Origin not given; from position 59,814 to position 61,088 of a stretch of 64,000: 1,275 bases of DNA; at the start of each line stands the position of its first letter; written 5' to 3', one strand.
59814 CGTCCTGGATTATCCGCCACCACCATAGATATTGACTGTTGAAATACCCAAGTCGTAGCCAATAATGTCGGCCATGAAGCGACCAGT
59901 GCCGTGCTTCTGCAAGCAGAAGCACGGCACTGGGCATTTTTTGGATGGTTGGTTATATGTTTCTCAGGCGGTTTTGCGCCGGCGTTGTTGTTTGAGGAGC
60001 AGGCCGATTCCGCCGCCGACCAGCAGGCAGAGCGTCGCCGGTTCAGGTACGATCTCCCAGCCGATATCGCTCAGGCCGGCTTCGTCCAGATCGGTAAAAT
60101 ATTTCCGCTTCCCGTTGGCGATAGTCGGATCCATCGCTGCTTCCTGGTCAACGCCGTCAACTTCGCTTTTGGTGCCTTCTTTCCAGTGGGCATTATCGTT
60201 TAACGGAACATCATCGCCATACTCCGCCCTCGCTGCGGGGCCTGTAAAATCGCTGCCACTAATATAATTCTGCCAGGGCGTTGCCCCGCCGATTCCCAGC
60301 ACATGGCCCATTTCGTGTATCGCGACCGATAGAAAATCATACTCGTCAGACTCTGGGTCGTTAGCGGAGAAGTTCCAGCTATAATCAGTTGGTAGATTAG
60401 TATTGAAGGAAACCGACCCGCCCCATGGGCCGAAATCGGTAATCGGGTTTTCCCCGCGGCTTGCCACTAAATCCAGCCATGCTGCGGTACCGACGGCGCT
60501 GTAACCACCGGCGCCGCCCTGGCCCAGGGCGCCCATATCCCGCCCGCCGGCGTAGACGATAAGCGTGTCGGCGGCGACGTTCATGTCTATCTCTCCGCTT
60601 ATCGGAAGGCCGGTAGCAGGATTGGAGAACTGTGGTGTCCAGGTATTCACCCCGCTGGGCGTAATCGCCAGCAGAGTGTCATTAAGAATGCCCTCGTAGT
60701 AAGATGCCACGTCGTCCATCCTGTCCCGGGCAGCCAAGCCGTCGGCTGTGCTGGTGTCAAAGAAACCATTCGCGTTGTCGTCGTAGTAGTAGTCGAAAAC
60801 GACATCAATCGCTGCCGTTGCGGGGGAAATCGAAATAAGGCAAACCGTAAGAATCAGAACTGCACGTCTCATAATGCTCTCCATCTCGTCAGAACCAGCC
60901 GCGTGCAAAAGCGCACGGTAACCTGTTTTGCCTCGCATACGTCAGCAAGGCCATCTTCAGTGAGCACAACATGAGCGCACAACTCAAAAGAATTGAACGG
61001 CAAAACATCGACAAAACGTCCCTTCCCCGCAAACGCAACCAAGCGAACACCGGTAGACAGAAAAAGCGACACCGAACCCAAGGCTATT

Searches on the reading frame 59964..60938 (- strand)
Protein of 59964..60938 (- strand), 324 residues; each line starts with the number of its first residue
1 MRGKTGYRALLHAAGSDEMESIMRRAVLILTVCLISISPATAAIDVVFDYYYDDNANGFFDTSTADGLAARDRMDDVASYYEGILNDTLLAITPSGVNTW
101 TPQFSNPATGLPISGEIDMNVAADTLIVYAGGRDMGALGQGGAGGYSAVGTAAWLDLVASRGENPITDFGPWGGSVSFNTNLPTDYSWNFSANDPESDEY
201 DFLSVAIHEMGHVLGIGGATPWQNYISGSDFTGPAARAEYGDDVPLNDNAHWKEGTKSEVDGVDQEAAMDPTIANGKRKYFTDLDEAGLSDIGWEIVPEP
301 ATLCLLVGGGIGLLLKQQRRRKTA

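Call 6: search_protein_families(library=pfam, proteins=[window:59964-60938:-], max_evalue=0.01)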
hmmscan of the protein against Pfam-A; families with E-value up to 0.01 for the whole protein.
window:59964-60938:- (324 aa): 2 families
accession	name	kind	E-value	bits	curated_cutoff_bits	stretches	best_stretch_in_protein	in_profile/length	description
PF00413.30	Peptidase_M10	-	9.9e-05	22.7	24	1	180-217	88-123/159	Matrixin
PF07589.16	PEP-CTERM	-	0.00088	19.7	20.7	1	297-320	2-24/24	PEP-CTERM motif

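Call 24: find_encoding_contigs(protein=window:59964-60938:-, flank=10000, max_places=3)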
Protein window:59964-60938:- (324 aa): 1 contig read that carries it; 1 place shown.
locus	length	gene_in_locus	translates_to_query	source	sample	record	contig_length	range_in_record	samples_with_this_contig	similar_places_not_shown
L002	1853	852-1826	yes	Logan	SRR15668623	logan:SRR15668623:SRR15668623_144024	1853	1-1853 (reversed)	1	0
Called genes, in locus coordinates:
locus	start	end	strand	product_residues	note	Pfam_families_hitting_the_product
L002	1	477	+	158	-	?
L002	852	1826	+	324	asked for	-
